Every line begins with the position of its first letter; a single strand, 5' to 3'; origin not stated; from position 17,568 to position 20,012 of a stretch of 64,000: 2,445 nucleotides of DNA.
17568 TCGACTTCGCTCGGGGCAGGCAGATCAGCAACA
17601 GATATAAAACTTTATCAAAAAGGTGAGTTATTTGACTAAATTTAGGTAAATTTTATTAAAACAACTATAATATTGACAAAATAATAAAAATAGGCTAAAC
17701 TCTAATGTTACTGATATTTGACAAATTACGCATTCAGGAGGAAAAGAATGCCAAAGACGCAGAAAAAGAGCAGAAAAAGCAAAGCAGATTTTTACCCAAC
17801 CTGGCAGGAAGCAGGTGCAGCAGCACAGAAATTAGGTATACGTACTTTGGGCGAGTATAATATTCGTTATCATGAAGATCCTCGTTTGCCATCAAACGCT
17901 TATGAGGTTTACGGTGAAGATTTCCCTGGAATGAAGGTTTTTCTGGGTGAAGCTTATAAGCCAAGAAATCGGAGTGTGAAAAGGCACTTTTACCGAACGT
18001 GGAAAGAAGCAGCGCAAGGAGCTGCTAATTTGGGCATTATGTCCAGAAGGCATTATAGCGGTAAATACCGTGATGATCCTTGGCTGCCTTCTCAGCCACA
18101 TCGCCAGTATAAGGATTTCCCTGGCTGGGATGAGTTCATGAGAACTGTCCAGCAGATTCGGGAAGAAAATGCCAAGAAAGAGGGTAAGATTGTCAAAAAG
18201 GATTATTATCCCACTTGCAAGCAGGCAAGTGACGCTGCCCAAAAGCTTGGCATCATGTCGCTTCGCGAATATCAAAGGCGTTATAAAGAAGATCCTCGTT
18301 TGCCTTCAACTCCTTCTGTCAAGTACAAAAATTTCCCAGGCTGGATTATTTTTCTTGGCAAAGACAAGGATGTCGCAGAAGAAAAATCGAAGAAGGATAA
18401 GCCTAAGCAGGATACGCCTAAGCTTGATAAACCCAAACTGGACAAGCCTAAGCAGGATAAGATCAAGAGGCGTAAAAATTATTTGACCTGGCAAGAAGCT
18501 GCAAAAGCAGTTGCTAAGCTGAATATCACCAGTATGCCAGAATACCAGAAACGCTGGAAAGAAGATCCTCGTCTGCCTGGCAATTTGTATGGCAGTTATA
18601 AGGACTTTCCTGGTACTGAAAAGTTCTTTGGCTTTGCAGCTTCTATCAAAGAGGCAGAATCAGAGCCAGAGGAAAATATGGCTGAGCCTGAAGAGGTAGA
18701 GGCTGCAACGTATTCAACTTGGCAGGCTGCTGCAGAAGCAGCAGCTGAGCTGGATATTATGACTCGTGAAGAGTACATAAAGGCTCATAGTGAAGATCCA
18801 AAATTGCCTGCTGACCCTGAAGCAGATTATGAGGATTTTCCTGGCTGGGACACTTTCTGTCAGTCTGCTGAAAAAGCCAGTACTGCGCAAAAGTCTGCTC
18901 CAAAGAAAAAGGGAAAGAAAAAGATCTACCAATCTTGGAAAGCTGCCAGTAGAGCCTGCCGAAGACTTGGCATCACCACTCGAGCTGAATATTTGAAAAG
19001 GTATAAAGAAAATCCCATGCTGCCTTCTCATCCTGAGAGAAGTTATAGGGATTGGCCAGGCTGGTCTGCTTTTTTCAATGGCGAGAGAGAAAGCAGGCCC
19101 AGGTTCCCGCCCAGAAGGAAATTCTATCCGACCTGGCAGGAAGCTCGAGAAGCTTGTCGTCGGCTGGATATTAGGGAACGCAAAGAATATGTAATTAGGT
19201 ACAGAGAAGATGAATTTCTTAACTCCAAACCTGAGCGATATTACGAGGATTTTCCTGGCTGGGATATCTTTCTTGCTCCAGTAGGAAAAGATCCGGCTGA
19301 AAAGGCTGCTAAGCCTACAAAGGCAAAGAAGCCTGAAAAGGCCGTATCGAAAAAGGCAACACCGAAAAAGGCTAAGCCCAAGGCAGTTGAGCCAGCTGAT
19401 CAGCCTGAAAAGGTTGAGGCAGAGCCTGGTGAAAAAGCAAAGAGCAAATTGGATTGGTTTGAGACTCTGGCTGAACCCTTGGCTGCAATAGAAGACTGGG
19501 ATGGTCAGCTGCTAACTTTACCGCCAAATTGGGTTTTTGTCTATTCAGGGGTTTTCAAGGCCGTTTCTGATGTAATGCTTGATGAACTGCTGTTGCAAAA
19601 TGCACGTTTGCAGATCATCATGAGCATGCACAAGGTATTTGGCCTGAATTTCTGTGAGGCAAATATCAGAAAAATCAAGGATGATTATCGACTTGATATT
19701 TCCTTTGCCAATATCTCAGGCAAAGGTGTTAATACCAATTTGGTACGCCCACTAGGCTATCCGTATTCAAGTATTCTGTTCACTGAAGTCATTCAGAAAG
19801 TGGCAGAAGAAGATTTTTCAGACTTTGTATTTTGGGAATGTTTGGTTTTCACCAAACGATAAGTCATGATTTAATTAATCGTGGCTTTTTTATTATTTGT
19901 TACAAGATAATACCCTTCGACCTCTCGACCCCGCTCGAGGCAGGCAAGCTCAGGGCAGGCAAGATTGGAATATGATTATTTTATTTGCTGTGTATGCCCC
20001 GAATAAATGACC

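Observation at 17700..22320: Compositional shift across the 704-aa paralogue and the helicase suggests recent horizontal acquisition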

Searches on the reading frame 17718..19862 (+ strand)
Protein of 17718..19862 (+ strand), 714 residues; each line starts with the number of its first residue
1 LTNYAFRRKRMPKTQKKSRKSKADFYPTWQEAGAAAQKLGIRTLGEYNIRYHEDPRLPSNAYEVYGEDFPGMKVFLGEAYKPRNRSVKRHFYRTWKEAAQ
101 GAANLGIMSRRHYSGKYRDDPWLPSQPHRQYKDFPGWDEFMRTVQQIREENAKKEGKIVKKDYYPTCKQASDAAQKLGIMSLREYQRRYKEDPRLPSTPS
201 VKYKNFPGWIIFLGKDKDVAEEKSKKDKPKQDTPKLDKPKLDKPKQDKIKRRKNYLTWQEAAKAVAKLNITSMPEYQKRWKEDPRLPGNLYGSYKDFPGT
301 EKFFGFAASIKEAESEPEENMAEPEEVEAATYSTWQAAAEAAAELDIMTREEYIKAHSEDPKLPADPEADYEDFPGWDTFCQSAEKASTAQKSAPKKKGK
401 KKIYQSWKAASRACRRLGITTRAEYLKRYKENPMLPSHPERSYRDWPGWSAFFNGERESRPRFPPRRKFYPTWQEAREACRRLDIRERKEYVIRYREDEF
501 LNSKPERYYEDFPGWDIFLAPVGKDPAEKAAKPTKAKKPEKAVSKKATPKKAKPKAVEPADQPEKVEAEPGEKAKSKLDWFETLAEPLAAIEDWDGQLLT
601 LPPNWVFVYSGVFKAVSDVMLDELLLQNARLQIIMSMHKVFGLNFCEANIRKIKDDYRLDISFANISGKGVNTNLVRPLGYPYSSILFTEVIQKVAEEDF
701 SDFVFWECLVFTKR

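Call 6: search_protein_families(library=pfam, proteins=[window:17718-19862:+], max_evalue=0.01)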
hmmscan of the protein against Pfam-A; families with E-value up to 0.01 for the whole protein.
window:17718-19862:+ (714 aa): 1 family
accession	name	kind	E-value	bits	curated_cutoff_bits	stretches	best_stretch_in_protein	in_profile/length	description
PF14882.11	INT_rpt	-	4.7e-29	100.8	26.5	4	424-479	1-51/55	Integrase repeat unit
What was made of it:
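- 17748..19862 (+): 704-aa protein: 7 INT_rpt units, Pro/Ala/Lys-rich linkers and a ~138-aa C-terminal domain. This is the GC-rich gene. PF14882 at 100.8 bits (call 6).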

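Call 7: find_encoding_contigs(protein=window:17748-19862:+, flank=10000, max_places=6)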
Protein window:17748-19862:+ (704 aa): 11 contigs read that carry it; 5 places shown.
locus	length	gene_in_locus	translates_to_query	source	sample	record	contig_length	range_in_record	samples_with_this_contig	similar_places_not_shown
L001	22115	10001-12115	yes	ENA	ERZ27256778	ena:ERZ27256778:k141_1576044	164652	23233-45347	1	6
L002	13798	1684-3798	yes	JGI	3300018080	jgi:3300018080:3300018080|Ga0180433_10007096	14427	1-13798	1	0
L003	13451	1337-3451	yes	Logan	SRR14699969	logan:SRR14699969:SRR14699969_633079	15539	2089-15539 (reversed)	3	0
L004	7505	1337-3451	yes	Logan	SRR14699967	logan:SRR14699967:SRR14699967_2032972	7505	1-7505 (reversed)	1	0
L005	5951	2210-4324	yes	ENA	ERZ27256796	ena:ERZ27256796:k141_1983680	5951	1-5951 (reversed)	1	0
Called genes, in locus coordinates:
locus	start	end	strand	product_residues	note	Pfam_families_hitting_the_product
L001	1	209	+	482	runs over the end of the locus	PF01943:Polysacc_synt, PF03023:MurJ, PF13440:Polysacc_synt_3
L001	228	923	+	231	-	PF02578:Cu-oxidase_4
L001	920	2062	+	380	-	PF13439:Glyco_transf_4, PF13579:Glyco_trans_4_4 (weak), PF20706:GT4-conflict (weak), PF00534:Glycos_transf_1, PF13692:Glyco_trans_1_4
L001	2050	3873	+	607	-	PF13230:GATase_4 (weak), PF13522:GATase_6, PF13537:GATase_7, PF01380:SIS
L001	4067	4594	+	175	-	PF00466:Ribosomal_L10, PF27436:RL10_C (faint)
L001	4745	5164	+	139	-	PF16320:Ribosomal_L12_N, PF00542:Ribosomal_L12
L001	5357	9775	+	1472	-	PF12590:Acyl-thio_N (faint), PF14882:INT_rpt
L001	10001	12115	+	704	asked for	PF14882:INT_rpt (weak)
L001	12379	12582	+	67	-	-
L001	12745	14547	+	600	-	PF00270:DEAD, PF04851:ResIII, PF18766:SWI2_SNF2, PF00271:Helicase_C, PF14311:DUF4379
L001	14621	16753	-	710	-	-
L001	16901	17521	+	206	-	-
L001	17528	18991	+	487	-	PF01839:FG-GAP (faint), PF13517:FG-GAP_3 (weak), PF03734:YkuD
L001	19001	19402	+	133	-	PF00814:TsaD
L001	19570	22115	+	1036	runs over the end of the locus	-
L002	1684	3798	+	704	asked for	PF14882:INT_rpt (weak)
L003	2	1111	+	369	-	?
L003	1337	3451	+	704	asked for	PF14882:INT_rpt (weak)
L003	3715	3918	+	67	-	-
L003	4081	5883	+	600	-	PF00270:DEAD, PF04851:ResIII, PF18766:SWI2_SNF2, PF00271:Helicase_C, PF14311:DUF4379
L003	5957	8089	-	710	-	-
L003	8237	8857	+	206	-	-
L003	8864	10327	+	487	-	PF01839:FG-GAP (faint), PF13517:FG-GAP_3 (weak), PF03734:YkuD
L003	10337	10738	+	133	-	PF00814:TsaD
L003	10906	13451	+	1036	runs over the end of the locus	-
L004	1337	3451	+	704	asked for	PF14882:INT_rpt (weak)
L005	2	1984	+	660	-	?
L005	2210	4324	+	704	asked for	PF14882:INT_rpt (weak)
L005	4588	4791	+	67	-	-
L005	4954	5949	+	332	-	?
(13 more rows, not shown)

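Call 10: find_homologous_proteins(query=window:17748-19862:+, max_evalue=0.00001)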
Query window:17748-19862:+ (704 aa): 306 proteins with E <= 0.00001 among 8000 candidates; the best 120 are listed.
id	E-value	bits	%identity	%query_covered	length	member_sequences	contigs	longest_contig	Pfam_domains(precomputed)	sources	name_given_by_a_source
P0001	0.0e+0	1436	88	100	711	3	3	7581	PF14882.12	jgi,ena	-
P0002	1.4e-136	475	31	99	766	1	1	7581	PF14882.12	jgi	-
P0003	2.6e-107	378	36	62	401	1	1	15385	PF12518.14,PF13069.12,PF14882.12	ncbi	-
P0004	1.9e-96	342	36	61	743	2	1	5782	PF00270.36,PF16203.12,PF13307.13,PF18766.8,PF00271.38,PF04851.22,PF14882.12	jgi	jgi:superfamily II DNA or RNA helicase/uncharacterized SAM-binding protein YcdF (DUF218 family)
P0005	6.1e-95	337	36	62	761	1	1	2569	PF00270.36,PF12518.14,PF18766.8,PF00271.38,PF04851.22,PF09954.15,PF14882.12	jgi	jgi:superfamily II DNA or RNA helicase/RNA polymerase subunit RPABC4/transcription elongation factor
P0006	1.7e-92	329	34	72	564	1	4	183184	PF14882.12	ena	-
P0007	3.0e-92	328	37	71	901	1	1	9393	PF00270.36,PF20484.4,PF12518.14,PF00271.38,PF04851.22,PF14882.12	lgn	-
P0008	4.7e-88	314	36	63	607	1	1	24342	PF00271.38,PF14882.12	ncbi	-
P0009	7.9e-86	307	32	81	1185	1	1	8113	PF05036.19,PF00270.36,PF18024.8,PF07453.20,PF00271.38,PF22590.3,PF11181.14,PF04471.19,PF04851.22,PF05119.18,PF14882.12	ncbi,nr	ncbi:MAG: DEAD/DEAH box helicase family protein [Candidatus Brocadiaceae bacterium]|nr:DEAD/DEAH box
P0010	1.5e-85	306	29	71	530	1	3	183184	PF14882.12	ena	-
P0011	1.6e-84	303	35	71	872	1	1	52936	PF00270.36,PF00271.38,PF04851.22,PF14882.12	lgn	-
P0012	2.0e-81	292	35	53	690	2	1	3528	PF16203.12,PF18766.8,PF00271.38,PF04851.22,PF14882.12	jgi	-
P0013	2.2e-80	289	38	51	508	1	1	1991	PF00271.38,PF14882.12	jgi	jgi:RNA polymerase subunit RPABC4/transcription elongation factor Spt4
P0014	1.4e-78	283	33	71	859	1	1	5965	PF00270.36,PF00271.38,PF04851.22,PF14882.12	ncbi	-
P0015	2.3e-78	282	35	51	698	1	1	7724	PF00270.36,PF18766.8,PF00271.38,PF04851.22,PF14882.12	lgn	-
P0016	2.0e-76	276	36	71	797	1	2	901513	PF00270.36,PF18766.8,PF00271.38,PF04851.22,PF14882.12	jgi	jgi:superfamily II DNA or RNA helicase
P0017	2.2e-74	269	37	61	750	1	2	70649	PF00270.36,PF18766.8,PF00271.38,PF04851.22,PF14882.12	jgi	jgi:superfamily II DNA or RNA helicase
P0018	3.1e-74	269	35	62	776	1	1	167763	PF00270.36,PF18766.8,PF00271.38,PF04851.22,PF14882.12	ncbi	-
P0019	5.3e-74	268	36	71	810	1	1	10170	PF00270.36,PF00271.38,PF04851.22,PF14882.12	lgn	-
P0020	1.1e-73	267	33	71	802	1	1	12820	PF00270.36,PF20484.4,PF01381.29,PF13307.13,PF08827.17,PF18766.8,PF00271.38,PF04851.22,PF08223.17,PF14882.12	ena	-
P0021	1.2e-73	267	30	77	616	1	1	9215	PF14882.12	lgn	-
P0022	1.2e-73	267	30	70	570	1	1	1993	PF14882.12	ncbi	-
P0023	1.0e-72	264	37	61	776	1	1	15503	PF00270.36,PF18766.8,PF00271.38,PF04851.22,PF14882.12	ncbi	-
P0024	2.4e-72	262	34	61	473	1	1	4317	PF14882.12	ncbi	-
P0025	1.1e-71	260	33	66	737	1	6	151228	PF00270.36,PF18766.8,PF00271.38,PF04851.22,PF14882.12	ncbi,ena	ncbi:MAG: integrase repeat-containing protein [Patescibacteria group bacterium]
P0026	1.7e-71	260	35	62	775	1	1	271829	PF00270.36,PF00271.38,PF04851.22,PF14882.12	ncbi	-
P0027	4.6e-71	258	33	66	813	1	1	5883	PF00270.36,PF00176.30,PF18766.8,PF00271.38,PF04851.22,PF14882.12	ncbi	ncbi:MAG: integrase repeat-containing protein [Patescibacteria group bacterium]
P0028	3.0e-70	255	37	62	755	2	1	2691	PF00270.36,PF12518.14,PF18766.8,PF00271.38,PF04851.22,PF14882.12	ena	-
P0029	4.3e-70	255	36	61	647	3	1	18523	PF14882.12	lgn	-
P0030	3.2e-69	252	36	62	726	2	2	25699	PF00270.36,PF00176.30,PF16203.12,PF13307.13,PF18766.8,PF00271.38,PF04851.22,PF14882.12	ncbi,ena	-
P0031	2.3e-68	249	36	51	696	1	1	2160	PF00270.36,PF18766.8,PF00271.38,PF04851.22,PF14882.12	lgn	-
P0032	2.4e-66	243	34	51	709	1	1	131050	PF00270.36,PF18766.8,PF00271.38,PF04851.22,PF14882.12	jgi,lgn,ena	-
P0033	3.3e-66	242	37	61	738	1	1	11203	PF00270.36,PF18766.8,PF00271.38,PF04851.22,PF14882.12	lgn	-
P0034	4.4e-66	242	36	52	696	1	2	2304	PF00270.36,PF18766.8,PF00271.38,PF04851.22,PF14882.12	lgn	-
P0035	8.5e-66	241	34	70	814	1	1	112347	PF00270.36,PF00271.38,PF04851.22,PF14882.12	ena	-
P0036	2.0e-65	240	36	51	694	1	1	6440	PF00270.36,PF18766.8,PF00271.38,PF04851.22,PF14882.12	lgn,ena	-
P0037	3.8e-65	239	36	61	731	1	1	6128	PF00270.36,PF18766.8,PF00271.38,PF04851.22,PF14882.12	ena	-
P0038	4.7e-65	238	33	54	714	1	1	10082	PF00270.36,PF18766.8,PF00271.38,PF04851.22,PF14882.12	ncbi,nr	ncbi:MAG: integrase family protein [Candidatus Nomurabacteria bacterium]|nr:integrase family protein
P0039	2.5e-64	236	32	61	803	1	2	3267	PF00270.36,PF18766.8,PF00271.38,PF04851.22,PF14882.12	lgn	-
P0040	4.0e-64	235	34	62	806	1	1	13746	PF00271.38,PF04851.22,PF14882.12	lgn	-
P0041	2.8e-63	232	32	71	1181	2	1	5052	PF00270.36,PF00271.38,PF04471.19,PF04851.22,PF14882.12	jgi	jgi:superfamily II DNA or RNA helicase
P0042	3.1e-63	232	35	62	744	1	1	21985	PF00270.36,PF13307.13,PF18766.8,PF00271.38,PF04851.22,PF14882.12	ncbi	ncbi:MAG: integrase repeat-containing protein [Patescibacteria group bacterium]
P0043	3.3e-63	232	35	71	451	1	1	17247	PF08223.17,PF14882.12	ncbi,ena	-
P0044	2.0e-62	230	36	52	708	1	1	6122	PF00270.36,PF18766.8,PF00271.38,PF04851.22,PF14882.12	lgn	-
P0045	4.1e-62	229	36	38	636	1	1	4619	PF00270.36,PF00176.30,PF18766.8,PF00271.38,PF04851.22,PF14882.12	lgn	-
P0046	2.8e-61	226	34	62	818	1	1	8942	PF00270.36,PF18766.8,PF00271.38,PF04851.22,PF14882.12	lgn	-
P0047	5.5e-61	225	42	40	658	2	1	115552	PF00270.36,PF18766.8,PF00271.38,PF04851.22,PF14882.12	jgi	-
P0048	1.2e-60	224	34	52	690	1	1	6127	PF00270.36,PF16203.12,PF18766.8,PF00271.38,PF04851.22,PF14882.12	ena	-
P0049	2.0e-60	223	34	52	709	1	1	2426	PF00270.36,PF00271.38,PF04851.22,PF14882.12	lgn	-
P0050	3.9e-60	222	37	53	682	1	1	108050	PF00270.36,PF00271.38,PF04851.22,PF14882.12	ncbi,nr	ncbi:MAG: DEAD/DEAH box helicase family protein [Patescibacteria group bacterium]|nr:DEAD/DEAH box h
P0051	4.4e-60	222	36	52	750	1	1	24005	PF00270.36,PF18766.8,PF00271.38,PF04851.22,PF14882.12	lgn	-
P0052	5.4e-60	222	34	51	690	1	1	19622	PF00270.36,PF18766.8,PF00271.38,PF04851.22,PF14882.12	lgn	-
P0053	6.2e-60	221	36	62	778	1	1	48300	PF00271.38,PF04851.22,PF14882.12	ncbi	-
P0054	6.4e-60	221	37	51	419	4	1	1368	PF03457.20,PF14882.12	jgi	jgi:hypothetical protein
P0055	8.2e-60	221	34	51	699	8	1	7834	PF00270.36,PF18766.8,PF00271.38,PF04851.22,PF14882.12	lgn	-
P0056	1.7e-59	220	35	59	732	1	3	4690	PF00270.36,PF18766.8,PF00271.38,PF04851.22,PF14882.12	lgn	-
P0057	4.4e-59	219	35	52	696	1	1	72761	PF00270.36,PF18766.8,PF00271.38,PF04851.22,PF14882.12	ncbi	-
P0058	2.8e-58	216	35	51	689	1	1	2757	PF00270.36,PF16203.12,PF13307.13,PF18766.8,PF00271.38,PF04851.22,PF14882.12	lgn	-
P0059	4.6e-58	215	33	55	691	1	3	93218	PF00270.36,PF00176.30,PF18766.8,PF00271.38,PF04851.22,PF14882.12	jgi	-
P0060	1.1e-57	214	37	51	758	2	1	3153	PF00270.36,PF18766.8,PF00271.38,PF04851.22,PF14882.12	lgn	-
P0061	1.1e-57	214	36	51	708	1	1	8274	PF00270.36,PF00176.30,PF18766.8,PF00271.38,PF04851.22,PF14882.12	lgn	-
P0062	1.4e-57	214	37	52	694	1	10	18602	PF00270.36,PF16203.12,PF18766.8,PF00271.38,PF04851.22,PF14882.12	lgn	-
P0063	3.6e-57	212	34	60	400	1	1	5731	PF14882.12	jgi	-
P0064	3.7e-57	212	36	51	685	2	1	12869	PF00270.36,PF18766.8,PF00271.38,PF04851.22,PF14882.12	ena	-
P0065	3.8e-57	212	35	51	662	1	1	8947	PF00270.36,PF12518.14,PF13307.13,PF18766.8,PF00271.38,PF04851.22,PF14882.12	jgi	jgi:superfamily II DNA or RNA helicase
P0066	6.1e-57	212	31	72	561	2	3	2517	PF13009.12,PF14882.12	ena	-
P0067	7.2e-57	211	33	57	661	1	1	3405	PF00270.36,PF18766.8,PF00271.38,PF04851.22,PF14882.12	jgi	jgi:superfamily II DNA or RNA helicase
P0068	9.9e-57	211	35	62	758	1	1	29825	PF00270.36,PF00271.38,PF04851.22,PF14882.12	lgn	-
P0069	1.2e-56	210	32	72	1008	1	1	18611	PF00270.36,PF00271.38,PF04471.19,PF04851.22,PF14882.12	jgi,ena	-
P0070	1.7e-56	210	32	61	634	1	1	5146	PF14882.12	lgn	-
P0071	2.1e-56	210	38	51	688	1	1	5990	PF00270.36,PF18766.8,PF00271.38,PF04851.22,PF14882.12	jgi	jgi:superfamily II DNA or RNA helicase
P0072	6.0e-56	208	28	61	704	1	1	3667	PF14882.12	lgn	-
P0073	7.0e-56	208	36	55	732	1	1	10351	PF00270.36,PF18766.8,PF00271.38,PF04851.22,PF14882.12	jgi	-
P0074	1.0e-55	207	35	51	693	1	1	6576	PF00270.36,PF18766.8,PF00271.38,PF04851.22,PF14882.12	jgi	jgi:superfamily II DNA or RNA helicase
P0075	1.1e-55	207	37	51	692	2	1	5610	PF00270.36,PF18766.8,PF00271.38,PF04851.22,PF14882.12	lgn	-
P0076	1.2e-55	207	36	38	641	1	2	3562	PF00271.38,PF04851.22,PF14882.12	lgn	-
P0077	1.4e-55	207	30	79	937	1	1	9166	PF13009.12,PF14882.12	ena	-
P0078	1.5e-55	207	36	51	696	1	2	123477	PF00270.36,PF00176.30,PF18766.8,PF00271.38,PF04851.22,PF14882.12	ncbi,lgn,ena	-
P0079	2.0e-55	206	34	52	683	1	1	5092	PF00270.36,PF00271.38,PF04851.22,PF14882.12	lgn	-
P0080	2.2e-55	206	36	51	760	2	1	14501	PF00270.36,PF18766.8,PF00271.38,PF04851.22,PF14882.12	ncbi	-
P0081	2.7e-55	206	36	61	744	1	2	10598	PF00270.36,PF18766.8,PF00271.38,PF04851.22,PF14882.12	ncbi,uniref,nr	ncbi:MAG: DEAD/DEAH box helicase family protein [Candidatus Sungbacteria bacterium]|uniref:DEAD/DEAH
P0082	4.1e-55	205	36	51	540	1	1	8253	PF00271.38,PF14882.12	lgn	-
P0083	9.3e-55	204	37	50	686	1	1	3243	PF00270.36,PF13307.13,PF18766.8,PF00271.38,PF04851.22,PF14882.12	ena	-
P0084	2.6e-54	203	34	52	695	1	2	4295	PF00270.36,PF18766.8,PF00271.38,PF04851.22,PF14882.12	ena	-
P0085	5.8e-54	202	35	40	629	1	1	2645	PF00270.36,PF18766.8,PF00271.38,PF04851.22,PF14882.12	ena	-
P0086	8.8e-54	201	37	51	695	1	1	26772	PF00270.36,PF18766.8,PF00271.38,PF04851.22,PF14882.12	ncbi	-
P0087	9.0e-54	201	32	61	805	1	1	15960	PF00270.36,PF18766.8,PF00271.38,PF04851.22,PF14882.12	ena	-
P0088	1.0e-53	201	33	52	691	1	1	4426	PF00270.36,PF18766.8,PF00271.38,PF04851.22,PF14882.12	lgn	-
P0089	1.3e-53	200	34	62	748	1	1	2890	PF00270.36,PF00176.30,PF18766.8,PF00271.38,PF04851.22,PF14882.12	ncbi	-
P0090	1.5e-53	200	35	52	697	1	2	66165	PF00270.36,PF18766.8,PF00271.38,PF04851.22,PF14882.12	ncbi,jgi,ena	-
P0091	4.2e-53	199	34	52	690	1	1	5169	PF00270.36,PF16203.12,PF18766.8,PF00271.38,PF04851.22,PF14882.12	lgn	-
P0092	4.4e-53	199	30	71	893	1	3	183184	PF00270.36,PF13307.13,PF18766.8,PF00271.38,PF04851.22,PF14882.12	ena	-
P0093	4.7e-53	199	33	53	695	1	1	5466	PF00270.36,PF18766.8,PF00271.38,PF04851.22,PF14882.12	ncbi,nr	ncbi:MAG: Phage integrase family protein [Candidatus Parcubacteria bacterium]|nr:Phage integrase fam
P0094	8.8e-53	198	34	52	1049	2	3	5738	PF00270.36,PF04545.23,PF04542.21,PF18766.8,PF00271.38,PF04539.23,PF04851.22,PF14882.12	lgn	-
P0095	1.5e-52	197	36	52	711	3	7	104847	PF00271.38,PF04851.22,PF14882.12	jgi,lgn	jgi:superfamily II DNA or RNA helicase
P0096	2.9e-52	196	32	61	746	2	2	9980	PF00270.36,PF18766.8,PF00271.38,PF04851.22,PF14882.12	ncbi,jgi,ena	-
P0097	3.3e-52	196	34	53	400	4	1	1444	PF14882.12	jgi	jgi:hypothetical protein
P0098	3.4e-52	196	37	51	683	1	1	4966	PF00270.36,PF18766.8,PF00271.38,PF04851.22,PF14882.12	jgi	jgi:superfamily II DNA or RNA helicase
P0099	3.9e-52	196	37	39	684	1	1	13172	PF00270.36,PF18766.8,PF00271.38,PF04851.22,PF14882.12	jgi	jgi:superfamily II DNA or RNA helicase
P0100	5.4e-52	195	39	41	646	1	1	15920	PF00270.36,PF18766.8,PF00271.38,PF04851.22,PF14882.12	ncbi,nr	ncbi:MAG: hypothetical protein QOG91_235 [Candidatus Parcubacteria bacterium]|nr:hypothetical protei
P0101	1.5e-51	194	34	52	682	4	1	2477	PF00270.36,PF18766.8,PF00271.38,PF04851.22,PF14882.12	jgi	jgi:superfamily II DNA or RNA helicase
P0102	5.3e-51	192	32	61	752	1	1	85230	PF00270.36,PF18766.8,PF00271.38,PF04851.22,PF14882.12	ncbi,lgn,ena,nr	ncbi:MAG: Phage integrase family protein [Parcubacteria group bacterium Gr01-1014_17]|nr:MAG: Phage 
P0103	5.8e-51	192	34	41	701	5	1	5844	PF16203.12,PF18766.8,PF00271.38,PF04851.22,PF14882.12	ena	-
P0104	6.1e-51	192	33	53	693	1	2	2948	PF00270.36,PF18766.8,PF00271.38,PF04851.22,PF14882.12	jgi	jgi:superfamily II DNA or RNA helicase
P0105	6.4e-51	192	33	52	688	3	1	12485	PF18766.8,PF00271.38,PF04851.22,PF14882.12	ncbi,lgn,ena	-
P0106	1.3e-50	191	34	51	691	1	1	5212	PF16203.12,PF18766.8,PF00271.38,PF04851.22,PF14882.12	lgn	-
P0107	1.7e-50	190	42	40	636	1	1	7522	PF00270.36,PF18766.8,PF00271.38,PF04851.22,PF14882.12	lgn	-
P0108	1.7e-50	190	33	63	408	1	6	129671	PF14882.12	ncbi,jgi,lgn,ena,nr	ncbi:MAG TPA: integrase repeat-containing protein [Candidatus Andersenbacteria bacterium]|nr:integra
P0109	2.3e-50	190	35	51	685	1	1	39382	PF00270.36,PF18766.8,PF00271.38,PF04851.22,PF14882.12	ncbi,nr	ncbi:MAG: DEAD/DEAH box helicase family protein, partial [Candidatus Azambacteria bacterium]|nr:DEAD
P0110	2.7e-50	190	37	51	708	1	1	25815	PF00270.36,PF18766.8,PF00271.38,PF04851.22,PF14882.12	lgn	-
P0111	9.7e-50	188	32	56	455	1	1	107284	PF14882.12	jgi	-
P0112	1.3e-49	187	35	42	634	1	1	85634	PF00270.36,PF00271.38,PF04851.22,PF14882.12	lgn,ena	-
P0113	1.4e-49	187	38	40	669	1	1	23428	PF00270.36,PF18766.8,PF00271.38,PF04851.22,PF14882.12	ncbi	-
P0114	1.7e-49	187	37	40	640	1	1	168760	PF00270.36,PF18766.8,PF00271.38,PF04851.22,PF14882.12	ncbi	-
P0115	1.7e-49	187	41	38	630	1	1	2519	PF00270.36,PF18766.8,PF00271.38,PF04851.22,PF14882.12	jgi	jgi:superfamily II DNA or RNA helicase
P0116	1.7e-49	187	38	39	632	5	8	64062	PF00270.36,PF18766.8,PF00271.38,PF04851.22,PF14882.12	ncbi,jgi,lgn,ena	ncbi:MAG TPA: integrase repeat-containing protein [Candidatus Paceibacterota bacterium]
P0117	1.7e-49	187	32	52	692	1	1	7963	PF16203.12,PF18766.8,PF00271.38,PF04851.22,PF14882.12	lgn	-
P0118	2.3e-49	186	41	40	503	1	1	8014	PF00271.38,PF14882.12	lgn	-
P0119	3.6e-49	186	39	40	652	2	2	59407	PF00270.36,PF00176.30,PF18766.8,PF00271.38,PF04851.22,PF14882.12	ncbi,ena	-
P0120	8.3e-49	185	38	40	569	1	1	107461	PF00271.38,PF14882.12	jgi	-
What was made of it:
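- The best hits outside the clade to the 704-aa protein are about 36% identical and cover the repeats only (call 10).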

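Call 11: find_encoding_contigs(protein=P0001, flank=10000, max_places=6)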
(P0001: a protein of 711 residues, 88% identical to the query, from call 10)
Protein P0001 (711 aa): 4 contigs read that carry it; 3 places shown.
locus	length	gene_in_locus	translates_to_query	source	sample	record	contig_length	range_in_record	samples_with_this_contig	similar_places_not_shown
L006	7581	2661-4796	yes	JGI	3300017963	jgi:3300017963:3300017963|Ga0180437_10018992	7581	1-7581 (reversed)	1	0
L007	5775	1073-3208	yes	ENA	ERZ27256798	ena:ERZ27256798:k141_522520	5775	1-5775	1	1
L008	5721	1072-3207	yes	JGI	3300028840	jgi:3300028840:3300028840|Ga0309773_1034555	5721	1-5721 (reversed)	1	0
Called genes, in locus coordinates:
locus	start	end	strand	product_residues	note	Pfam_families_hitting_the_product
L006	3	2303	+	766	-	PF14882:INT_rpt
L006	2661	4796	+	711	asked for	PF14882:INT_rpt (weak)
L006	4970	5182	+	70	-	-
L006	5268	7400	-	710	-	-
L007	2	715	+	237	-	?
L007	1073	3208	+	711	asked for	PF14882:INT_rpt (weak)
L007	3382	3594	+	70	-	-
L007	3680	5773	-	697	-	?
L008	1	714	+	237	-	?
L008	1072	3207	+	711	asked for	PF14882:INT_rpt (weak)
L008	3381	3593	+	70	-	-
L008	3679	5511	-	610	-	-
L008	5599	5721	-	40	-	?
